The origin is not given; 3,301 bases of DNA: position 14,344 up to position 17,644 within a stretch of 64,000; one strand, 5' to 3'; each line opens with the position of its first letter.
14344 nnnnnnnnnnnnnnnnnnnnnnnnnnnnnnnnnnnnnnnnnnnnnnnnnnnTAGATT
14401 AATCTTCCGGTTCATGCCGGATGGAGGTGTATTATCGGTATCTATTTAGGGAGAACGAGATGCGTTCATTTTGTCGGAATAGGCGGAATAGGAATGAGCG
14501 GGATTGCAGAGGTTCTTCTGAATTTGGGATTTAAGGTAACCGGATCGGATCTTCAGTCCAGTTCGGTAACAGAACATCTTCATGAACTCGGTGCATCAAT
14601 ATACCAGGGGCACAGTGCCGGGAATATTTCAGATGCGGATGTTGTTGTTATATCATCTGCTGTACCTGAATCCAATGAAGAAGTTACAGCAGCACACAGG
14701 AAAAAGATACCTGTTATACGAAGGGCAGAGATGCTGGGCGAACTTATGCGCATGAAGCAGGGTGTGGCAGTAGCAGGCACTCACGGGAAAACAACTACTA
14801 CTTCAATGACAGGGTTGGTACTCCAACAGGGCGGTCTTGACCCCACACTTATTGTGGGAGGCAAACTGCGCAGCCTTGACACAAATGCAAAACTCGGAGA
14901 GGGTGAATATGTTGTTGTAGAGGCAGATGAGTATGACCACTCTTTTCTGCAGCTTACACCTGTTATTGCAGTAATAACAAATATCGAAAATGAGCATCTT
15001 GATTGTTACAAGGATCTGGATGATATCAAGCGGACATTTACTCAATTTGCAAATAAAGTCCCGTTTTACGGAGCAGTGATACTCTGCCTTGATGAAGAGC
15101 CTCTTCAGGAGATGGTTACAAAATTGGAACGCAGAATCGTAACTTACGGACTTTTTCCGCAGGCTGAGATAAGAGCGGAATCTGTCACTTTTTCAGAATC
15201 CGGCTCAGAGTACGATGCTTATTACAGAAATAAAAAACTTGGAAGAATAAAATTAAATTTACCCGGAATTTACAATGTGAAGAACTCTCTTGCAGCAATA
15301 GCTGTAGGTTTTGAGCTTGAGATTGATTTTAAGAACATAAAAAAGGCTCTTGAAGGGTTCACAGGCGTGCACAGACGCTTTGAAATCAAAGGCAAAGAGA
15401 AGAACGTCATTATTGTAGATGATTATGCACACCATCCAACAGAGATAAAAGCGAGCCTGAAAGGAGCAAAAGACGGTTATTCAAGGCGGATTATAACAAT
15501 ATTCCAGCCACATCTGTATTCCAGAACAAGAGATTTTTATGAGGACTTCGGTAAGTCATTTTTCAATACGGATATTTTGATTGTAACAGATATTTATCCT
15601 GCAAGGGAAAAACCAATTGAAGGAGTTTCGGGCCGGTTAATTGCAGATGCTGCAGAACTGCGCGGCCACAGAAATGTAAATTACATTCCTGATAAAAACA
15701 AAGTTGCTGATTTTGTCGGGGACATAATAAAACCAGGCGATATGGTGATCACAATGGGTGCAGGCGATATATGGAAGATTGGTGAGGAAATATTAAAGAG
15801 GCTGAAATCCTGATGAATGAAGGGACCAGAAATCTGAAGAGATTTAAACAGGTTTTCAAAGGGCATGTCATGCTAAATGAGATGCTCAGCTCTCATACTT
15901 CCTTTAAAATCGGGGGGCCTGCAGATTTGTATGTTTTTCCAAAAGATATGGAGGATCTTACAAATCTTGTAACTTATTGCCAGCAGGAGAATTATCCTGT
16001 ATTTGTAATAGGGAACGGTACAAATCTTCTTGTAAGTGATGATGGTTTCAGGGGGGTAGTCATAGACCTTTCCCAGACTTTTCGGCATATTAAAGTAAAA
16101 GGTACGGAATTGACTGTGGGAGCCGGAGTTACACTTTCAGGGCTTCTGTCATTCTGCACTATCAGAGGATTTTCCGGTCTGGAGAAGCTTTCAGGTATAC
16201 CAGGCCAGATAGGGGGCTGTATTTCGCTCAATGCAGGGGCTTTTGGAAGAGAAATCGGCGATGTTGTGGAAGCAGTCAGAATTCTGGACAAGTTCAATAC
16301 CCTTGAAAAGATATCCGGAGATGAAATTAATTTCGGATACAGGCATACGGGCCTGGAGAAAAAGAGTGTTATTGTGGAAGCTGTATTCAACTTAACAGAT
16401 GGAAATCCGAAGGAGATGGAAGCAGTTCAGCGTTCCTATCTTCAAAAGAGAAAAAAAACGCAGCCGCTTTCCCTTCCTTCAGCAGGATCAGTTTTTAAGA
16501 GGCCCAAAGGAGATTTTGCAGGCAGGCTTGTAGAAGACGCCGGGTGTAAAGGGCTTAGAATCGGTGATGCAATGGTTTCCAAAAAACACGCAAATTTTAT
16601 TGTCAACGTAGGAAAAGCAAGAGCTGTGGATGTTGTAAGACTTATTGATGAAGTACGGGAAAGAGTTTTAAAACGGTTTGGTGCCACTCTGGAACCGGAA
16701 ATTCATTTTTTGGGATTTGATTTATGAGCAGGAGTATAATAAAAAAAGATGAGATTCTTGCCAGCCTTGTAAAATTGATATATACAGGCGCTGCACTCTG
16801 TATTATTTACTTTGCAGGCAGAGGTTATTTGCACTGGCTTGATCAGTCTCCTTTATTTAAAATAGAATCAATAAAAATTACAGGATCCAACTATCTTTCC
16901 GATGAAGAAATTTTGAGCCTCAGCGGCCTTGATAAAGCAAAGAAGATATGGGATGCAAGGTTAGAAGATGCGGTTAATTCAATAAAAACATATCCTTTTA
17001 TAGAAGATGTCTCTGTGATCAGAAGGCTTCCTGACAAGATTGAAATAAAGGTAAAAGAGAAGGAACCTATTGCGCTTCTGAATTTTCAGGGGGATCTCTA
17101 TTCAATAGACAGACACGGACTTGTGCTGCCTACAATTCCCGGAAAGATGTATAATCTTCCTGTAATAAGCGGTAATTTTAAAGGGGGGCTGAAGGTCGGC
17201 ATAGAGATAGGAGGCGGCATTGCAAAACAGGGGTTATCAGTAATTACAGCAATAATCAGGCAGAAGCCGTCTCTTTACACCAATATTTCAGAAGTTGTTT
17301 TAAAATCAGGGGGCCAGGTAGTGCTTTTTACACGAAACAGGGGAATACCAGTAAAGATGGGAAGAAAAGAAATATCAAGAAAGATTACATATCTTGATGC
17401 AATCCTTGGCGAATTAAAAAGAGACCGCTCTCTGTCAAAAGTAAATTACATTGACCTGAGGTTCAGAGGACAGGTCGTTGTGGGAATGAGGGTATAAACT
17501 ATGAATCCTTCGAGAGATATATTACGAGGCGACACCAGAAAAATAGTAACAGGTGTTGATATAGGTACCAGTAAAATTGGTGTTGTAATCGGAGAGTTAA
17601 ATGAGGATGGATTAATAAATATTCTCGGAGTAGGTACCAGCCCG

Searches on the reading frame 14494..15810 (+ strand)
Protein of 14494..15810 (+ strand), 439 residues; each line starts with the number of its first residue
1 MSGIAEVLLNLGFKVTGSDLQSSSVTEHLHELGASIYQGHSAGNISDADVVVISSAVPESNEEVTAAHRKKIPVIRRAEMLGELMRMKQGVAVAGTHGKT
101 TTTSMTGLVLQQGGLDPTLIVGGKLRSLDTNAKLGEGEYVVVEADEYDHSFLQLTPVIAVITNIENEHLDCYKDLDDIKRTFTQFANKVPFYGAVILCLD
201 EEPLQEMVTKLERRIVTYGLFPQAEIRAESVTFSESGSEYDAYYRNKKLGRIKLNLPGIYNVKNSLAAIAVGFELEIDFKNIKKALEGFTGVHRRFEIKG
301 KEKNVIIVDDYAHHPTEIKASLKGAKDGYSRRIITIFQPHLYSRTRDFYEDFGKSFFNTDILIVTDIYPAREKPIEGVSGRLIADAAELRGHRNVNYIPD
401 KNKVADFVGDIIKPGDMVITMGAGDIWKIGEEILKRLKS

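Call 6: search_protein_families(library=pfam, proteins=[window:14494-15810:+], max_evalue=1)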
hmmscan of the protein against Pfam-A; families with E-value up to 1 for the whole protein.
window:14494-15810:+ (439 aa): 3 families
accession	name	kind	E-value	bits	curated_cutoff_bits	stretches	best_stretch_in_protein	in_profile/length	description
PF08245.18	Mur_ligase_M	-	3e-29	102.8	24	1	93-271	1-199/200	Mur ligase middle domain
PF02875.26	Mur_ligase_C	-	4.1e-24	86.2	28.4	1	294-424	1-127/127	Mur ligase, glutamate ligase domain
PF01225.30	Mur_ligase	-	7.6e-24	84.4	21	1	1-88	12-94/95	Mur ligase family, catalytic domain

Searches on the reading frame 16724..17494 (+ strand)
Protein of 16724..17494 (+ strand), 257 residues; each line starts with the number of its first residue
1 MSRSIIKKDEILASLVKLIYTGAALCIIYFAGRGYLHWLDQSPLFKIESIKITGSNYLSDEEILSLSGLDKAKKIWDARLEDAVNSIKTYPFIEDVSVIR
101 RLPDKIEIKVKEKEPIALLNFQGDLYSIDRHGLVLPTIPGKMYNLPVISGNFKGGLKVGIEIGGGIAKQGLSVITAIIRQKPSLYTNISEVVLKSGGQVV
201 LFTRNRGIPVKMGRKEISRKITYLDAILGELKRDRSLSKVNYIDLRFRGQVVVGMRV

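Call 44: find_related_loci(query=A5, collection=metagenome_contigs, flank=6000)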
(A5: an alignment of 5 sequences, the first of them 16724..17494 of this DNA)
Query A5 (257 aa) in metagenome_contigs; peptide patterns used: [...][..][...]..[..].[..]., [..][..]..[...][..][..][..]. (x = any residue, [..] = any of these).
600 stretches matched a pattern (row limit reached: there are more); 37 encode a relative of the query (tblastn E <= 1e-3); 37 distinct loci.
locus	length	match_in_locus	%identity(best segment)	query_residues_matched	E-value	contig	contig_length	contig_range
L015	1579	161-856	24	30-257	5e-21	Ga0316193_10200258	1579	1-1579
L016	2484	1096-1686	25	44-247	2e-14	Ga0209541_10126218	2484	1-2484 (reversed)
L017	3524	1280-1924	23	17-256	1e-10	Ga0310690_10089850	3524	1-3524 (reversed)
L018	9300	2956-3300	31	41-154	1e-9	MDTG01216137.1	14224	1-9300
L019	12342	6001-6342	34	45-153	3e-8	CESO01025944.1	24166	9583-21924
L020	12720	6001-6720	24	8-256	6e-8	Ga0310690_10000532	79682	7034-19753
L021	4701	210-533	32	45-150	6e-8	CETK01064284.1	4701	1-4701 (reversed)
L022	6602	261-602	36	45-153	1e-7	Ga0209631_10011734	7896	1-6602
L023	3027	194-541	30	45-158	1e-7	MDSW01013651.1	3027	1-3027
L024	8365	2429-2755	31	45-151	4e-7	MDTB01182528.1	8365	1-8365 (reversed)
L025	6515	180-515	31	45-154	4e-7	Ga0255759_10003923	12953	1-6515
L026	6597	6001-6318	28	47-151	6e-7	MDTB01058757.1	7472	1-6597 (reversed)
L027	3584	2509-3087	25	41-253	8e-7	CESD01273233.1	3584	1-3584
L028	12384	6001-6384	28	23-150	3e-6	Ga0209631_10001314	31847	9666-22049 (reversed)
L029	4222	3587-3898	36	55-153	2e-6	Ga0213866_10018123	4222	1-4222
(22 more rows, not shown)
